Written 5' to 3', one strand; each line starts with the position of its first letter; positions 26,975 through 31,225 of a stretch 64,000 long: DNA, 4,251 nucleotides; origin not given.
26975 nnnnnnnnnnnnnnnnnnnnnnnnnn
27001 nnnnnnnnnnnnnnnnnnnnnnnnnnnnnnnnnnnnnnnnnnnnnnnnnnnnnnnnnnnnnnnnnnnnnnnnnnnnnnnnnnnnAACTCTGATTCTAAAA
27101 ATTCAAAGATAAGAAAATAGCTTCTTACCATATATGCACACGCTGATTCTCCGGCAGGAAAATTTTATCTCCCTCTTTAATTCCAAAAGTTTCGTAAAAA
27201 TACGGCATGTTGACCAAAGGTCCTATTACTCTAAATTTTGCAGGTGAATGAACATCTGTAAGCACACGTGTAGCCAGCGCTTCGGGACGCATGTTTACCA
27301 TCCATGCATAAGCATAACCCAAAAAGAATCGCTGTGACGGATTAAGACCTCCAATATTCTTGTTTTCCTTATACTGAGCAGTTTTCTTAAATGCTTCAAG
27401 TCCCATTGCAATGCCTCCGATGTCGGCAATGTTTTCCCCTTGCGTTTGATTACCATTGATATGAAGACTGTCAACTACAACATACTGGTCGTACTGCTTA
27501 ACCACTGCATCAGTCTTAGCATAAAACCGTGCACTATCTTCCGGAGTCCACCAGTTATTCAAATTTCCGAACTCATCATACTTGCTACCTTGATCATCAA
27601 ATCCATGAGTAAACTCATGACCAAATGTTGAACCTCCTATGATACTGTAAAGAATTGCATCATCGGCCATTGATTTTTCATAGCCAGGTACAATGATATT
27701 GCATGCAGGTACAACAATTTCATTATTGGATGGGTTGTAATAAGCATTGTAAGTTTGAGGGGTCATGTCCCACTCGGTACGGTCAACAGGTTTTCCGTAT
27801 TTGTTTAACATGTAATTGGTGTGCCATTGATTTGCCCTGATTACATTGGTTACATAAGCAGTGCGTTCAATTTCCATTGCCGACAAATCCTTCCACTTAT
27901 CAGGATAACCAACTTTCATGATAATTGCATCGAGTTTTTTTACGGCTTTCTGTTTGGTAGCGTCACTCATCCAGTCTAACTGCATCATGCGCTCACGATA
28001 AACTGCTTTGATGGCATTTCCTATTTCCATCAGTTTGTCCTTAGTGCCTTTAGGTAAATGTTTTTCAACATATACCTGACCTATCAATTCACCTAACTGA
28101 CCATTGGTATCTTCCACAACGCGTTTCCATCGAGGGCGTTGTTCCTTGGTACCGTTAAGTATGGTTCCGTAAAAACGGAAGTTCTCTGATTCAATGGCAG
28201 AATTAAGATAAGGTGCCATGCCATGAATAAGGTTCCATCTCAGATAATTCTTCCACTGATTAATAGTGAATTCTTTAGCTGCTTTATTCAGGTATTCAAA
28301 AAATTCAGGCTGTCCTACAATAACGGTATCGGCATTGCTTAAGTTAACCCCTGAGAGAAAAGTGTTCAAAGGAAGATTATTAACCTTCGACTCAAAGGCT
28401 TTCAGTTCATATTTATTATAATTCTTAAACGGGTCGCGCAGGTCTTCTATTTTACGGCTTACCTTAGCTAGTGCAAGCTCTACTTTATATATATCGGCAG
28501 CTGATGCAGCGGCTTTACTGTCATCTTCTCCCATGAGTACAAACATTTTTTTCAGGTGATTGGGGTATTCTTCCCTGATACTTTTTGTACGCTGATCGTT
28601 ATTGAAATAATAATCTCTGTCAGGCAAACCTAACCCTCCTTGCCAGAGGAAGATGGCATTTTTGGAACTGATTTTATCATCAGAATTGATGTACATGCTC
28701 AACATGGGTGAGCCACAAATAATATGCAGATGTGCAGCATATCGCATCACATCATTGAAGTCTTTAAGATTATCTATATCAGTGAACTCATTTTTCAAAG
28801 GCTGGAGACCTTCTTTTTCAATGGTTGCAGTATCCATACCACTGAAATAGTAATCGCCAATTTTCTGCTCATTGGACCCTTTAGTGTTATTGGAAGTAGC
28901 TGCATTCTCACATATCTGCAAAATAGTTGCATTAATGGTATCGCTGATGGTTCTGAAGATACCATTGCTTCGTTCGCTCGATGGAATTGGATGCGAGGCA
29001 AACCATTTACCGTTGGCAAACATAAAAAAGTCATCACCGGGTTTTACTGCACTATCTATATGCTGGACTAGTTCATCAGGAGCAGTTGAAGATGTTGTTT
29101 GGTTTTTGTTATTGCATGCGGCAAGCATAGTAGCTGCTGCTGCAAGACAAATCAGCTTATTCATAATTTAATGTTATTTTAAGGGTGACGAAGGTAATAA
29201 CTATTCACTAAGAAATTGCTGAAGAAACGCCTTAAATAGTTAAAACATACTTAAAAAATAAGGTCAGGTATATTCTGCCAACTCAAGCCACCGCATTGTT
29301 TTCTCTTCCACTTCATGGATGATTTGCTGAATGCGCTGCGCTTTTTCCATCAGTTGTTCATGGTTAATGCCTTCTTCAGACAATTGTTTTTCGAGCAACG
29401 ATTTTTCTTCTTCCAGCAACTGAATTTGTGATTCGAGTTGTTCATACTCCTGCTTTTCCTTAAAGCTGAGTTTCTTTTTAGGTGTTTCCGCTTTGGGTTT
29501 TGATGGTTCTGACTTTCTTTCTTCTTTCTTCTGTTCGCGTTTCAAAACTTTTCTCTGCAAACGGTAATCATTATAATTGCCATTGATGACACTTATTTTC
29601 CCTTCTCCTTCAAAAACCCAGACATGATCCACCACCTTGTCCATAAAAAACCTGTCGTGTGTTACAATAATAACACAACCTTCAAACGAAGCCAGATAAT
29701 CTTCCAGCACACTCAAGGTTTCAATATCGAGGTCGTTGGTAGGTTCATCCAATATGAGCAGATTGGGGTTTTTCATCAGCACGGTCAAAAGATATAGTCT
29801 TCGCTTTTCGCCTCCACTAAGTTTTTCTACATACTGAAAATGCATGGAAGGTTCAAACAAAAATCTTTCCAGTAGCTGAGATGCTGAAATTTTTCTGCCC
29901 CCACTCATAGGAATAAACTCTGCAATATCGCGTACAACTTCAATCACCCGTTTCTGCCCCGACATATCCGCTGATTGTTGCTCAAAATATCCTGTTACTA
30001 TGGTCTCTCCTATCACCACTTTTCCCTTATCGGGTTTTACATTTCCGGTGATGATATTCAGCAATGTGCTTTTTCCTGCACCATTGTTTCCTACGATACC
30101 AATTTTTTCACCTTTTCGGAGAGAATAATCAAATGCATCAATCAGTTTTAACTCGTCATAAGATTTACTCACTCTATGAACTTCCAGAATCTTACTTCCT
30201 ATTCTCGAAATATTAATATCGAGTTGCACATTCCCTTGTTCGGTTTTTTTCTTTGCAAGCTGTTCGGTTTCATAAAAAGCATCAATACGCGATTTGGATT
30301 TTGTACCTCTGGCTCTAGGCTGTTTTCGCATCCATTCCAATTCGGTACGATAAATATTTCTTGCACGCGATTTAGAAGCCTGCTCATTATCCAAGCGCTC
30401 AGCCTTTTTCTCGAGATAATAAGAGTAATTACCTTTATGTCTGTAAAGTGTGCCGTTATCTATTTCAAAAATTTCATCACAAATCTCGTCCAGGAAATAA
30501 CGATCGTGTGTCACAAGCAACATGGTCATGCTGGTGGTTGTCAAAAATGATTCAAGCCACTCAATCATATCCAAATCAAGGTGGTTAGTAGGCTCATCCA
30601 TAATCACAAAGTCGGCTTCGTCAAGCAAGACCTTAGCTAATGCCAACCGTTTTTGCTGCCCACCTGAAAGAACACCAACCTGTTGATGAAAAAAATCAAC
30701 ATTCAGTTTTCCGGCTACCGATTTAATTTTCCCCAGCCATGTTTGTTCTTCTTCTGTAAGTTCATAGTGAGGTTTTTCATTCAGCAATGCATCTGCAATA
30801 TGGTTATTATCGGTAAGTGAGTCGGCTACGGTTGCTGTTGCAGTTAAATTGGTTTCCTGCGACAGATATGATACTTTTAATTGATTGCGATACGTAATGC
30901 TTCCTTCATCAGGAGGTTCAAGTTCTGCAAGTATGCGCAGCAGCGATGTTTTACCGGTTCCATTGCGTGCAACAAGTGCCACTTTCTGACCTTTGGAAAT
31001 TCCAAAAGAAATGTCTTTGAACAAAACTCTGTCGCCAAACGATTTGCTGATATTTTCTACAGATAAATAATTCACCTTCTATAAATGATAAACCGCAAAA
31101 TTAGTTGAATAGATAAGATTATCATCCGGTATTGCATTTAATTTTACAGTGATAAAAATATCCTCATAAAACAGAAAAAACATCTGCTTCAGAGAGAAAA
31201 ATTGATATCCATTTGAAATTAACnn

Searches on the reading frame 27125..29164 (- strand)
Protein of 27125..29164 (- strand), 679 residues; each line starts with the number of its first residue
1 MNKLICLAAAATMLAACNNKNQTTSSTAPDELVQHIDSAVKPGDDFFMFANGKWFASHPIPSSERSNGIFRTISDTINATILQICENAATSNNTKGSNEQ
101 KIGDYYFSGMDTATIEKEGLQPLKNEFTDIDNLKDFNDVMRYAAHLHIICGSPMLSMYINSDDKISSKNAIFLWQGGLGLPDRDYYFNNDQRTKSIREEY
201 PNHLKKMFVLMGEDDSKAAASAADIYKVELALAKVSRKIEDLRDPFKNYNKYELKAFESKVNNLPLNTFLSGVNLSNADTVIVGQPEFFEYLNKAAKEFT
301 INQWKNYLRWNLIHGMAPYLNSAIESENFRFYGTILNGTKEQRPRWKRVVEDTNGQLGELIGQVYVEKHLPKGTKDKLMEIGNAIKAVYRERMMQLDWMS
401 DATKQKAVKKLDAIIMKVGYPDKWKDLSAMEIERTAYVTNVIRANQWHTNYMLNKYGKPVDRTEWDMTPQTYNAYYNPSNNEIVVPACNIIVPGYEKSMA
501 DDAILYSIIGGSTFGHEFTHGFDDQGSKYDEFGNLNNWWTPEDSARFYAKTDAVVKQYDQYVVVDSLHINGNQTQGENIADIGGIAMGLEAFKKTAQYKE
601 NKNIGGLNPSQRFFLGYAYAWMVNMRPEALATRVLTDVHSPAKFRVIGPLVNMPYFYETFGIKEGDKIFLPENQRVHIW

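Call 47: search_protein_families(library=pfam, proteins=[window:27125-29164:-], max_evalue=0.00001)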
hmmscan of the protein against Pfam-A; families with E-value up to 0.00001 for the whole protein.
window:27125-29164:- (679 aa): 2 families
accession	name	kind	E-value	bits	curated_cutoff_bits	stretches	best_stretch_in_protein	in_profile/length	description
PF05649.18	Peptidase_M13_N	-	2.5e-115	386.4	32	1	42-421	1-381/381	Peptidase family M13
PF01431.27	Peptidase_M13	-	2.8e-56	190.8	24.5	1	473-675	1-204/205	Peptidase family M13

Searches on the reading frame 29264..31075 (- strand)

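Call 47: search_protein_families(library=pfam, proteins=[window:29264-31075:-], max_evalue=0.00001)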
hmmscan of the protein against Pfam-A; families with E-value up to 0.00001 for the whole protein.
window:29264-31075:- (603 aa): 7 families
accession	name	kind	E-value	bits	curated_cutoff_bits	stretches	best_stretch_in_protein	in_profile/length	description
PF00005.33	ABC_tran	-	3.7e-51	173.8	25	2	315-447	4-137/137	ABC transporter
PF16326.10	ABC_tran_CTD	-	8.1e-14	52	32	1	535-601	1-69/69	ABC transporter C-terminal domain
PF02463.25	SMC_N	-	2.1e-10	40.9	40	0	325-493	27-217/220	RecF/RecN/SMC N terminal domain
PF12848.13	ABC_tran_Xtn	-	3.1e-10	40.4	25.9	1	203-280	1-80/85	ABC transporter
PF13304.12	AAA_21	-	2.4e-09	38.1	27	0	136-178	238-280/304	AAA domain, putative AbiEii toxin, Type IV TA system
PF00006.31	ATP-synt_ab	-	1.7e-07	31.6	29.5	0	310-355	3-46/213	ATP synthase alpha/beta family, nucleotide-binding domain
PF13401.12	AAA_22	-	1.9e-06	28.7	27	0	32-189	8-122/130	AAA domain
